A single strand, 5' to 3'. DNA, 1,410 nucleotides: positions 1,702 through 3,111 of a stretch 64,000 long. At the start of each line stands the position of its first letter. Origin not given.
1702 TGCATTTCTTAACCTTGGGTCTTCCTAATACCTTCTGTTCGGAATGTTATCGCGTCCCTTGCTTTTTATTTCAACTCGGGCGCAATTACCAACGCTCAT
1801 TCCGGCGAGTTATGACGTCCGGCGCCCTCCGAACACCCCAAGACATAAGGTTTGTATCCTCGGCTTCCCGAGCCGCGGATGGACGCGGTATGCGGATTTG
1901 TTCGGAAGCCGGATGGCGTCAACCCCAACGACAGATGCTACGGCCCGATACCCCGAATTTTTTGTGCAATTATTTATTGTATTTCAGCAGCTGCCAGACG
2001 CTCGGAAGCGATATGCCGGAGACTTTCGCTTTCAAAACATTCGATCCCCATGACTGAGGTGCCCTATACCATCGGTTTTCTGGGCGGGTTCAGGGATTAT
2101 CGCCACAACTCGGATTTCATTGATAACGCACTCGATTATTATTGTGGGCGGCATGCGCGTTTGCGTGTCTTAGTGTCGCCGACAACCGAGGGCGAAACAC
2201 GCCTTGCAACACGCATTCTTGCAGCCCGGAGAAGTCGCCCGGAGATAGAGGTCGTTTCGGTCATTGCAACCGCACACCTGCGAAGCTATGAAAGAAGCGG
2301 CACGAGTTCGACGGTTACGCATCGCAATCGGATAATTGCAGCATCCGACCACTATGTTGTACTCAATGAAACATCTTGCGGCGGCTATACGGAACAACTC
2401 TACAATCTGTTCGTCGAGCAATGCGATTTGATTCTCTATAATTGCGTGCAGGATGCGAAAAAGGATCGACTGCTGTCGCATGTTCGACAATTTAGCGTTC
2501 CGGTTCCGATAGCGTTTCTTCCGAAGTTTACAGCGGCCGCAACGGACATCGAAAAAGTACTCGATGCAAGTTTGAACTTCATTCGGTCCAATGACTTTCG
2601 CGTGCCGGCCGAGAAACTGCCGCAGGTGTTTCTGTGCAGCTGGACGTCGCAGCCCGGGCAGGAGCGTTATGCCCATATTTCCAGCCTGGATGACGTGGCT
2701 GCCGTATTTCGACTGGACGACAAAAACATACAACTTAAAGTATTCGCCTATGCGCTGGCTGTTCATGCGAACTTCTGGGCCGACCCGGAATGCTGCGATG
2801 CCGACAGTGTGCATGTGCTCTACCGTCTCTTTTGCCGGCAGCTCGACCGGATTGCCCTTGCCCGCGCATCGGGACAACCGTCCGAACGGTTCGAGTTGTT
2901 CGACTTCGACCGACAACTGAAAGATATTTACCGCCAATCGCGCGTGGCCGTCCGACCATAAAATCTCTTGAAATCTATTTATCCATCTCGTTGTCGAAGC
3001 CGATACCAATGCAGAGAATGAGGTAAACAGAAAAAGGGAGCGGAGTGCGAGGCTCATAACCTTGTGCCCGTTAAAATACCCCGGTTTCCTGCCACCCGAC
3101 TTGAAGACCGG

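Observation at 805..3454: AT-rich, gene-poor islet beside tRNA-Gly(GCC): XRE regulator + ORF-free structured region + SLOG-like protein, with no mobility genes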

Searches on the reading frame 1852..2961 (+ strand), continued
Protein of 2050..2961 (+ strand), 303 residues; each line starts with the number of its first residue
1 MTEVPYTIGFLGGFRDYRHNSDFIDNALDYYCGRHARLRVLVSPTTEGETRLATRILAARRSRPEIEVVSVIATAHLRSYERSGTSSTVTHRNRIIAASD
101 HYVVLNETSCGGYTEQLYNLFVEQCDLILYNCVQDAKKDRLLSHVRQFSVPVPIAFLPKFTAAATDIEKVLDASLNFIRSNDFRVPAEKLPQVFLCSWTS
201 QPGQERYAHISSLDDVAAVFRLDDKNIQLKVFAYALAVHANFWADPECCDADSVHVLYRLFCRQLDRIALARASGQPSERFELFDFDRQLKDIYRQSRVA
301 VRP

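Call 84: search_solved_structures(query=A4, max_evalue=10, show_alignments=2)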
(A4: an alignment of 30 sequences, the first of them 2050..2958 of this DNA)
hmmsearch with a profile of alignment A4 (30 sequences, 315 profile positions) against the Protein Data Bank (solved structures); distinct sequences matched with E-value up to 10: 4.
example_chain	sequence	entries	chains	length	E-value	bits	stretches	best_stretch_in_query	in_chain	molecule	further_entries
4zn1_A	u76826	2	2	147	0.065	15.6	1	48-114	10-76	Transcription elongation factor Spt5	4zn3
3lpe_A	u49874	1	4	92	0.067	15.6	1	46-96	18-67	Putative transcription antitermination protein nusG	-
3ewg_A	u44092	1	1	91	0.077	15.4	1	48-97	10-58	Putative transcription antitermination protein nusG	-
5zor_A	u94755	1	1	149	0.76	12.1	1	246-289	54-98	Centrin, putative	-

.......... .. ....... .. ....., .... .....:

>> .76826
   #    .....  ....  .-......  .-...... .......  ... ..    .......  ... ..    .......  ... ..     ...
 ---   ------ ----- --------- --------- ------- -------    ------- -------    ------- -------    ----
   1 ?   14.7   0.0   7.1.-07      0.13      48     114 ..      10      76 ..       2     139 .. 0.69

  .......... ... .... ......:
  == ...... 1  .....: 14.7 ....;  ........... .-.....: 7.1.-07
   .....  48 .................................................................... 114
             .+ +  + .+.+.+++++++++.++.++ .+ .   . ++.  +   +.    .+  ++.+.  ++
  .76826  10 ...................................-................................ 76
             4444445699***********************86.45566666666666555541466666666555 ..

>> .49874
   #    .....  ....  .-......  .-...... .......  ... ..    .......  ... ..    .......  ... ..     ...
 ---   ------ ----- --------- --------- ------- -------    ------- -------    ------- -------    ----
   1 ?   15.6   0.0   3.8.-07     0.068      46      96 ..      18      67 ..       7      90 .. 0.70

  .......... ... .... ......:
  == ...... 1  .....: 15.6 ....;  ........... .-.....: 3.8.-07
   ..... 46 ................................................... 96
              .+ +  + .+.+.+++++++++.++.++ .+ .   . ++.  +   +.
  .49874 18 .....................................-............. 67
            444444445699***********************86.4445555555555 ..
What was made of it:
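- On YpsA / DUF1273: The PDB sequence-profile search does not retrieve YpsA (call 84).
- Closest known: YpsA / DUF1273. Different: A profile search of PDB sequences does not find YpsA (call 84).
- Tried and rejected: A profile search of PDB sequences gave only E~0.07 hits to NusG/Spt5 NGN domains, which I treat as noise (call 84).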

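Call 86: search_protein_families(library=phrogs, max_evalue=0.01, proteins=[window:2050-2958:+])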
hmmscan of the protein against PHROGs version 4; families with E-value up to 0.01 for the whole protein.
window:2050-2958:+ (303 aa): 0 families

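Call 87: fold_search(model_id=the predicted structure, library=viral)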
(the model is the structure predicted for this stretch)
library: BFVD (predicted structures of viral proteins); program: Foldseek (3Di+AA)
matches with E <= 10: 943; with E <= 0.001: 0
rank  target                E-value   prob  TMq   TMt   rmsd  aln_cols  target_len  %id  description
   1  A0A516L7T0            2.1e-03  1.00  0.36  0.47   5.8       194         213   13  (no name in the UniProt tables at hand)
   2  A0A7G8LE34            1.3e-02  1.00  0.36  0.59   4.6       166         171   11  (no name in the UniProt tables at hand)
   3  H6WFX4                2.0e-02  0.38  0.16  0.23  13.5       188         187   12  Uncharacterized protein [Cyanophage S-TIM5]
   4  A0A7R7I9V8            2.0e-02  0.38  0.19  0.19  13.1       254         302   13  (no name in the UniProt tables at hand)
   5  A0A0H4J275            2.4e-02  0.35  0.18  0.16  20.3       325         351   10  ATP-dependent Clp protease proteolytic subunit [Pseudoalteromonas phage H101]
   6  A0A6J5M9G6            2.5e-02  1.00  0.35  0.11   5.8       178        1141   12  Uncharacterized protein [uncultured Caudovirales phage]
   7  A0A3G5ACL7            2.5e-02  0.75  0.22  0.17  10.2       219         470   15  Carbohydrate binding domain-containing protein [Hyperionvirus sp.]
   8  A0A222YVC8            3.1e-02  0.99  0.33  0.59   4.9       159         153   18  DprA-like DNA processing chain A [Streptomyces phage Mildred21]
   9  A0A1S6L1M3            3.3e-02  0.44  0.24  0.21  20.2       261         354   12  (no name in the UniProt tables at hand)
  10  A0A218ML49            3.3e-02  0.23  0.18  0.08  21.2       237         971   11  SET domain-containing protein [uncultured virus]
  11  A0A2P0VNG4            5.1e-02  0.35  0.20  0.18  16.5       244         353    8  Glycosyltransferase family 1 protein [Tetraselmis virus 1]
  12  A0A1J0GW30            6.1e-02  0.66  0.28  0.24  19.9       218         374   15  Uncharacterized protein [Streptomyces phage BRock]
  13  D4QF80                6.4e-02  0.25  0.16  0.23  11.6       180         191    9  Uncharacterized protein [Aeropyrum pernix bacilliform virus 1 (isolate -/Japan/Tanaka/2005)]
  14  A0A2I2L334            6.8e-02  0.41  0.23  0.22  17.6       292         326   11  Aldo/Keto reductase [Orpheovirus IHUMI-LCC2]
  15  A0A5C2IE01            6.8e-02  0.28  0.19  0.24  20.4       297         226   10  (no name in the UniProt tables at hand)
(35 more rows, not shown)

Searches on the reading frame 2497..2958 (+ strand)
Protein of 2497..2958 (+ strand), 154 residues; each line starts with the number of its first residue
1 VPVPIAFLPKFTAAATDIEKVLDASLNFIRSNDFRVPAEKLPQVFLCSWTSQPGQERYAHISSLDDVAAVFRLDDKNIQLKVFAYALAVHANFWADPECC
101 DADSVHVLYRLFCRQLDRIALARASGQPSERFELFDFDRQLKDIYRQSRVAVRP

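Call 83: predict_structure(alignment_id=A6)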
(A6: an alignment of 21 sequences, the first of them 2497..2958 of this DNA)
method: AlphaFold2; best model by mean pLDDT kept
length: 154 residues; sequences in the alignment: 21
mean_pLDDT: 54.3   pTM: 0.48
mean pLDDT of the five models: 54.3, 51.0, 48.8, 45.5, 44.4
residues with pLDDT >= 90: 0; 70-90: 14; 50-70: 91; < 50: 49
segments of 3 or more residues with pLDDT < 50: 1-15, 54-74, 147-154
pLDDT, mean of each block of 10 residues (from residue 1): 30 52 63 60 61 49 40 50 59 53 66 70 68 54 48 32
secondary structure, 60 per line:
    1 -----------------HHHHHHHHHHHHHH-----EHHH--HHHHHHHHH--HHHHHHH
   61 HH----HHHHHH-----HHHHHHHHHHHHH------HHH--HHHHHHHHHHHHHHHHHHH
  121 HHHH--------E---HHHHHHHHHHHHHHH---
elements in order: H18-31 H43-51 H54-62 H67-72 H78-90 H102-124 H137-151
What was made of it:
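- Tried and rejected: The AlphaFold model of the C-terminal domain alone has pLDDT 54, so no fold search was run on it (call 83).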
